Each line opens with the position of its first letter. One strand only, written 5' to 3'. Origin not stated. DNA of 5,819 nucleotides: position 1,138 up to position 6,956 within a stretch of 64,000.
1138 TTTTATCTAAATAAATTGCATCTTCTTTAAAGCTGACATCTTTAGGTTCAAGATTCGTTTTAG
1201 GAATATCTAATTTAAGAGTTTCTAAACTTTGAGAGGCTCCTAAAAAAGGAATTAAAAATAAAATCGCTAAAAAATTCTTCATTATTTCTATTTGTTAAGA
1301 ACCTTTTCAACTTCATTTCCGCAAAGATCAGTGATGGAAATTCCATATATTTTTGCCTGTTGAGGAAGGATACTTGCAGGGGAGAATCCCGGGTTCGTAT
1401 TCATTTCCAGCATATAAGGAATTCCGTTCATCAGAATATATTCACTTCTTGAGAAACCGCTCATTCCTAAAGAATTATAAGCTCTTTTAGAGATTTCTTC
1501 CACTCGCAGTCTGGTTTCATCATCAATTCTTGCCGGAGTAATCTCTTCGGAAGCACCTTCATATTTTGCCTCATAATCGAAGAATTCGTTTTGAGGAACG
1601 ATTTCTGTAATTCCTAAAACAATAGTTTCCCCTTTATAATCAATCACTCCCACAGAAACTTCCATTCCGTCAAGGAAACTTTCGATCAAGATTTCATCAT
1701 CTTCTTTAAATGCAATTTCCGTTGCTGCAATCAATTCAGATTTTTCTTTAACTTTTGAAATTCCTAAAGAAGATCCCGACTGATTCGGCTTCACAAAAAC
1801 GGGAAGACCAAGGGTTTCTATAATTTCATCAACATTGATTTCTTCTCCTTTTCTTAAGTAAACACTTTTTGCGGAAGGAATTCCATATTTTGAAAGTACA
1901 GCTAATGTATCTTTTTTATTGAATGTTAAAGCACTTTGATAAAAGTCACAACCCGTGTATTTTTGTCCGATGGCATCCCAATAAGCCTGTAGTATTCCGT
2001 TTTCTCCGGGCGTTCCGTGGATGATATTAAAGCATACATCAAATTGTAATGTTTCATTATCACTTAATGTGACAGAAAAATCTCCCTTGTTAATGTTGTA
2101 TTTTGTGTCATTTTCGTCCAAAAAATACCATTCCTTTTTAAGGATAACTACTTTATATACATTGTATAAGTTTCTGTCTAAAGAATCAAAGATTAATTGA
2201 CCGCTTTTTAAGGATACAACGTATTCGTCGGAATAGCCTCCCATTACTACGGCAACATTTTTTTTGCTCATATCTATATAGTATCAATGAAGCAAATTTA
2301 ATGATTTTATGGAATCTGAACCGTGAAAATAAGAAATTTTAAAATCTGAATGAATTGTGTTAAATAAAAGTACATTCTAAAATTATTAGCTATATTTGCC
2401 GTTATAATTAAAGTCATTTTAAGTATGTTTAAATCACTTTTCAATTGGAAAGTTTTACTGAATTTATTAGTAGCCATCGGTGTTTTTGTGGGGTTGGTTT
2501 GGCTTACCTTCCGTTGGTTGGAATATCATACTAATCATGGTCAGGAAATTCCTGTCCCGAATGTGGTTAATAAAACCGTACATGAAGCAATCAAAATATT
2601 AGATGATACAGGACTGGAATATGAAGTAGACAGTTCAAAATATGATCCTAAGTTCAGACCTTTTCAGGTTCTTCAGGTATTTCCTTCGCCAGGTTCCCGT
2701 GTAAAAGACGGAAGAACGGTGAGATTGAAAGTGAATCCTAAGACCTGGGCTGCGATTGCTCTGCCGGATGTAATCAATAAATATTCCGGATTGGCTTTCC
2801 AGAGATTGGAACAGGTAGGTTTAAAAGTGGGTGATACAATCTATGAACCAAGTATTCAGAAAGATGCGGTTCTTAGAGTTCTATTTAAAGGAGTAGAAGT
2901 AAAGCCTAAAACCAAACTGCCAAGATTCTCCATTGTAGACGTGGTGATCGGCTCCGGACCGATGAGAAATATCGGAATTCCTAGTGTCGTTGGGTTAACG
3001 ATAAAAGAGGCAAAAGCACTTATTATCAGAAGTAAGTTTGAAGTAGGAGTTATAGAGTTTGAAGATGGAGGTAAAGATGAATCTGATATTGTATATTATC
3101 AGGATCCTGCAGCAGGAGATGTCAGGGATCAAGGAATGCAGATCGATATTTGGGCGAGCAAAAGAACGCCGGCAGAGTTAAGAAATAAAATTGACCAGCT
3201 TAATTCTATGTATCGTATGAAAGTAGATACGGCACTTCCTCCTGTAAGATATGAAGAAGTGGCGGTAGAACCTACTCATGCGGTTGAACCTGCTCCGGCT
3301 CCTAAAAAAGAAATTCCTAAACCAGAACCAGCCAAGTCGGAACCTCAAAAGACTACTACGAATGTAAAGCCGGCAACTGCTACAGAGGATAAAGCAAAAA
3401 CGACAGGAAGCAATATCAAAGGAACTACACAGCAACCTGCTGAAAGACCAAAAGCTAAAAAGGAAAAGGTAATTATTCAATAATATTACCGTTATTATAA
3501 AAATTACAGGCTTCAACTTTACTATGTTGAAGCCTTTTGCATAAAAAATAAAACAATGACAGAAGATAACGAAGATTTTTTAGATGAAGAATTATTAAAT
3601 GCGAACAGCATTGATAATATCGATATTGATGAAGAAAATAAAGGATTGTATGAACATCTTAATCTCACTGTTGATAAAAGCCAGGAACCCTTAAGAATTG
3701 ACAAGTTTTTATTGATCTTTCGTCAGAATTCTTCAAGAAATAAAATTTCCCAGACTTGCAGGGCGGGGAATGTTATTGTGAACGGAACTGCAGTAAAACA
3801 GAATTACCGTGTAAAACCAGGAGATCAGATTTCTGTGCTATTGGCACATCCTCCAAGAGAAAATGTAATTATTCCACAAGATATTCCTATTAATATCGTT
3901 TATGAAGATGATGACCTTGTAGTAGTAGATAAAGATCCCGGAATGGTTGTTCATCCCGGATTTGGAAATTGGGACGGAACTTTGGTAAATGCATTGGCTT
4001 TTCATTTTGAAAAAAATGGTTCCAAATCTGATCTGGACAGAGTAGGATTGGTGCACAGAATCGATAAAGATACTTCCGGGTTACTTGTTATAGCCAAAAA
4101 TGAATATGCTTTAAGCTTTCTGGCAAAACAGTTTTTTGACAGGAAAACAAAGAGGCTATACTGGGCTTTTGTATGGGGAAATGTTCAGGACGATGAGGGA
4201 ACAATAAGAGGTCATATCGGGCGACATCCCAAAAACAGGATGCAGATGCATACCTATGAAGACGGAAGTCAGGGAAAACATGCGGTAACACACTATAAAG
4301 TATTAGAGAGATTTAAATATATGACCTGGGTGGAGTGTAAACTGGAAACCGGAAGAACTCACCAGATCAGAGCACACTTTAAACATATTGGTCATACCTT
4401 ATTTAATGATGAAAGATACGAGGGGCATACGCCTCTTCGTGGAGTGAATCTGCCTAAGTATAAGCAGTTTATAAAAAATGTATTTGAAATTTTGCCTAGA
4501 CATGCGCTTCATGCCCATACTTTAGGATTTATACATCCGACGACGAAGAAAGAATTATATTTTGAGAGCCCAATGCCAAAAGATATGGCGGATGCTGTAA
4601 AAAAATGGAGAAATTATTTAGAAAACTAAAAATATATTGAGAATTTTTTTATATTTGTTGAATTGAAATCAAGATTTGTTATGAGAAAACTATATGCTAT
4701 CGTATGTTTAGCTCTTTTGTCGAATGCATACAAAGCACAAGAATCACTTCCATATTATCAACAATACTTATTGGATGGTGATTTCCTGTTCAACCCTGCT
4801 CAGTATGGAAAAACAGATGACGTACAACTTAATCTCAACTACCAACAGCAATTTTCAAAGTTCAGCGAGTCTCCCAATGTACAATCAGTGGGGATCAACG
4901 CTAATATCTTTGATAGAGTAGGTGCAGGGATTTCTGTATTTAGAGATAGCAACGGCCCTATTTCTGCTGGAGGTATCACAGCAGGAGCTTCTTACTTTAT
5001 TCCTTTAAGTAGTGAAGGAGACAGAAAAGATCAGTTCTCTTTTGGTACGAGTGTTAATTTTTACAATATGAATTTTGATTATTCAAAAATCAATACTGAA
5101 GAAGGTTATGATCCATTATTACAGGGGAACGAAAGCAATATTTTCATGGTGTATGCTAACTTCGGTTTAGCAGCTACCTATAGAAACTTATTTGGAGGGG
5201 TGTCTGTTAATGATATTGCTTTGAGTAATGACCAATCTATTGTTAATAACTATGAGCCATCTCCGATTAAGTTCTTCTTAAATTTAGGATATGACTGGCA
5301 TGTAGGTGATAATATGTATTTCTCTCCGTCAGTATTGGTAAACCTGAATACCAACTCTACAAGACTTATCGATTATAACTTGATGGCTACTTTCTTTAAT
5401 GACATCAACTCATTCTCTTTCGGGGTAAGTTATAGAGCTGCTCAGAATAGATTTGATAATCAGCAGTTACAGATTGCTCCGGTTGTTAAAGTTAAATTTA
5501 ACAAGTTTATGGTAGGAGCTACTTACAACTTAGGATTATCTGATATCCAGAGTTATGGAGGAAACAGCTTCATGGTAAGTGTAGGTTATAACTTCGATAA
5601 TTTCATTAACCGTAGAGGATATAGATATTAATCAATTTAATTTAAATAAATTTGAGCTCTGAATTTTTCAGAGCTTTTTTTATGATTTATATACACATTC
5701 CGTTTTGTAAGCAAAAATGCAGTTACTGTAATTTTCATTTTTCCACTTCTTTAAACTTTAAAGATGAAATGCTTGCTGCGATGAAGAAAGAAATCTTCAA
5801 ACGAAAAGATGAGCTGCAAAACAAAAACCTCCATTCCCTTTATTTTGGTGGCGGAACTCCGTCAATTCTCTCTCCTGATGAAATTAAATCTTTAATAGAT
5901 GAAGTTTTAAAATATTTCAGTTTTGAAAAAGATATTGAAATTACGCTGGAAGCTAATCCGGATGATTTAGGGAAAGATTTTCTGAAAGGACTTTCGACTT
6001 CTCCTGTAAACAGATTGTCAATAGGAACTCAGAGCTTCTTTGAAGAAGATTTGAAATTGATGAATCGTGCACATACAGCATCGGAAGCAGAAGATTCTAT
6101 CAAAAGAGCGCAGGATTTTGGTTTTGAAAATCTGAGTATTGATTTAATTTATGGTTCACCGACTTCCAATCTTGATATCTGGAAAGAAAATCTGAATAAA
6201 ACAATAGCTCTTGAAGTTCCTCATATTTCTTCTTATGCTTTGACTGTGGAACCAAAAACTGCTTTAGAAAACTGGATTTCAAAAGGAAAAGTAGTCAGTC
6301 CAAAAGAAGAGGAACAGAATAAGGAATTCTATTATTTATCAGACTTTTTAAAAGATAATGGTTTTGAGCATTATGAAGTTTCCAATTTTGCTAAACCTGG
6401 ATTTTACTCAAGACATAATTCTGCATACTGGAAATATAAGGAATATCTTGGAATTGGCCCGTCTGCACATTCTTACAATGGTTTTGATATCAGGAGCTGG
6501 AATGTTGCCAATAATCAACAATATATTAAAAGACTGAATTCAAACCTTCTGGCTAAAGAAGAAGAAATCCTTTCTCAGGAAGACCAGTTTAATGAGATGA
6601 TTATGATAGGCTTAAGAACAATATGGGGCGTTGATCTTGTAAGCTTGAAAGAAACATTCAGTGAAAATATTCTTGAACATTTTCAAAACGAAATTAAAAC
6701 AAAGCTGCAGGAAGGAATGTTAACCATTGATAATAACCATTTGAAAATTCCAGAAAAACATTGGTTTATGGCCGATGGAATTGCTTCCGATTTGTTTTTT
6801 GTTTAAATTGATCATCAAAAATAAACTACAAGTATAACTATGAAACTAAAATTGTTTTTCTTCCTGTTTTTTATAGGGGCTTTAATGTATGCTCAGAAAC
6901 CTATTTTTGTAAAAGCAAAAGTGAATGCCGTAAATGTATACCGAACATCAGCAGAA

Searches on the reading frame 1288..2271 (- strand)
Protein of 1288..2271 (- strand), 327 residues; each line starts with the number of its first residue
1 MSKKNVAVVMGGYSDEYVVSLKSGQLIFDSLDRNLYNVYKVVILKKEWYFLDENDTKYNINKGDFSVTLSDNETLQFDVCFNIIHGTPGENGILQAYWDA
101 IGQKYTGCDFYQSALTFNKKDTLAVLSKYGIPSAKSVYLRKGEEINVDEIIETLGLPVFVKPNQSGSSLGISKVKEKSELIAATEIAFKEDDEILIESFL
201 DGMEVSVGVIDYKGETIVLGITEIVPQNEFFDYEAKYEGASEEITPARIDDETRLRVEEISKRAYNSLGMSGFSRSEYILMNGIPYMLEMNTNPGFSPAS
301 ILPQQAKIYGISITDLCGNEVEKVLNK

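Call 75: search_protein_families(library=pfam, proteins=[window:1288-2271:-], max_evalue=0.00001)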
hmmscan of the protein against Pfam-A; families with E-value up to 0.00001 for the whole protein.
window:1288-2271:- (327 aa): 6 families
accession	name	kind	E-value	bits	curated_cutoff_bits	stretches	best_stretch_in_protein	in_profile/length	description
PF07478.18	Dala_Dala_lig_C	-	1.3e-47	162.4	24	1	126-317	2-199/204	D-ala D-ala ligase C-terminus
PF01820.27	Dala_Dala_lig_N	-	1.5e-19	71.2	34.6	1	5-108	1-121/121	D-ala D-ala ligase N-terminus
PF02786.22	CPSase_L_D2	-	2e-09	37.7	19.8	1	123-292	6-178/211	Carbamoyl-phosphate synthase L chain, ATP binding domain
PF02655.19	ATP-grasp_3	-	1.1e-07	32.5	23.2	1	152-292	28-155/160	ATP-grasp domain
PF02222.28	ATP-grasp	-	1.1e-07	32.1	27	1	126-274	3-143/179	ATP-grasp domain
PF13535.11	ATP-grasp_4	-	1.1e-07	32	27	1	155-273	2-129/160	ATP-grasp domain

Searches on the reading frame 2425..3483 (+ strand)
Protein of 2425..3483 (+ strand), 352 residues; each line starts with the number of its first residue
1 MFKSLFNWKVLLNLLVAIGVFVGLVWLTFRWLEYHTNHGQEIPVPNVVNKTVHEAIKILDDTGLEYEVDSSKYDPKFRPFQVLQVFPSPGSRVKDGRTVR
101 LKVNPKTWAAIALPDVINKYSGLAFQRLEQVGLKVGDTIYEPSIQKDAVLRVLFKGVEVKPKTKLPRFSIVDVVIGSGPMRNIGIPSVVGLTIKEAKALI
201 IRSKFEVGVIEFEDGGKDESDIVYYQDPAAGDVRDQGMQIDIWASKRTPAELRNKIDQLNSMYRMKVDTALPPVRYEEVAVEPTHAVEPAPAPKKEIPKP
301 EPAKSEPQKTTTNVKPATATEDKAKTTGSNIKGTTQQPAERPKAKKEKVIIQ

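Call 75: search_protein_families(library=pfam, proteins=[window:2425-3483:+], max_evalue=0.00001)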
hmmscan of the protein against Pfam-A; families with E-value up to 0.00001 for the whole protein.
window:2425-3483:+ (352 aa): 1 family
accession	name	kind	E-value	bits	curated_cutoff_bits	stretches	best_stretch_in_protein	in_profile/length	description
PF03793.24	PASTA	-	2.5e-24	85.4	23.2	2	43-104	2-63/64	PASTA domain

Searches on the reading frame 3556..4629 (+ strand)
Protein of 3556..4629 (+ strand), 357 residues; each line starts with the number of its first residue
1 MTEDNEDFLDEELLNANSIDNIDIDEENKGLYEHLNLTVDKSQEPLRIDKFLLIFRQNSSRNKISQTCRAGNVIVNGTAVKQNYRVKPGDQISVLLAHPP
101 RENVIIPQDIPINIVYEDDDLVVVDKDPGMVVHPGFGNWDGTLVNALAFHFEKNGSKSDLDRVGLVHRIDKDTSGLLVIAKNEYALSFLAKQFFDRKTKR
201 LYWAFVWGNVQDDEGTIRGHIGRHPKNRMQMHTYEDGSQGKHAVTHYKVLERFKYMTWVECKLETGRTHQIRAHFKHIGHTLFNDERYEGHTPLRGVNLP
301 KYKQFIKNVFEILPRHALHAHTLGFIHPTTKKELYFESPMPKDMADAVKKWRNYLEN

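Call 75: search_protein_families(library=pfam, proteins=[window:3556-4629:+], max_evalue=0.00001)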
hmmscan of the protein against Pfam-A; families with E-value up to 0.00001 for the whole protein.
window:3556-4629:+ (357 aa): 2 families
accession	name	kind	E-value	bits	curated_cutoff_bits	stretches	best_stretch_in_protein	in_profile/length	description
PF00849.27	PseudoU_synth_2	-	5.2e-33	114.8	26.8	1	120-277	1-152/152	RNA pseudouridylate synthase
PF01479.30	S4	-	7.9e-10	38.8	22.8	1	47-92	2-48/48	S4 domain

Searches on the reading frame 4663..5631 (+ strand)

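Call 75: search_protein_families(library=pfam, proteins=[window:4663-5631:+], max_evalue=0.00001)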
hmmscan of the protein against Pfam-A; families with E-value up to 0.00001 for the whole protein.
window:4663-5631:+ (322 aa): 1 family
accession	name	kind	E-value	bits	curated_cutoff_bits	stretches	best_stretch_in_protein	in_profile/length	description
PF11751.14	PorP_SprF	-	2.7e-49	168.6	22.3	1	27-309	4-273/273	Type IX secretion system membrane protein PorP/SprF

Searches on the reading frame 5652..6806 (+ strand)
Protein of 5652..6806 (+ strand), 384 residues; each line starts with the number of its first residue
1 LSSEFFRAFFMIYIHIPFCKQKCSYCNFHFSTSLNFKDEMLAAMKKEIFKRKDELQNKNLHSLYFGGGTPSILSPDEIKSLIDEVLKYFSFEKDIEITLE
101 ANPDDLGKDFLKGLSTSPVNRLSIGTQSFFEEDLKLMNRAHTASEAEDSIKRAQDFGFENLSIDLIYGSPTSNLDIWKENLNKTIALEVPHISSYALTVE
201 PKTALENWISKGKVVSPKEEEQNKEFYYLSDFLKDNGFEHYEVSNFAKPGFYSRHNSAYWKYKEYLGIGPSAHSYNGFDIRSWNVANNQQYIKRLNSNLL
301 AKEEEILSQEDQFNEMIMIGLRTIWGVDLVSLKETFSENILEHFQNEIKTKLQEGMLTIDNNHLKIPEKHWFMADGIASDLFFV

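Call 75: search_protein_families(library=pfam, proteins=[window:5652-6806:+], max_evalue=0.00001)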
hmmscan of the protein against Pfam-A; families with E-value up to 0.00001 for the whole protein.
window:5652-6806:+ (384 aa): 2 families
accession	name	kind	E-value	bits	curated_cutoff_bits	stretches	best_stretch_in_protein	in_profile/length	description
PF04055.27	Radical_SAM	-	9.6e-23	81.6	29.5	1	13-178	1-160/166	Radical SAM superfamily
PF06969.22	HemN_C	-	3.1e-12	46.8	24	1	307-369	1-63/67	HemN C-terminal domain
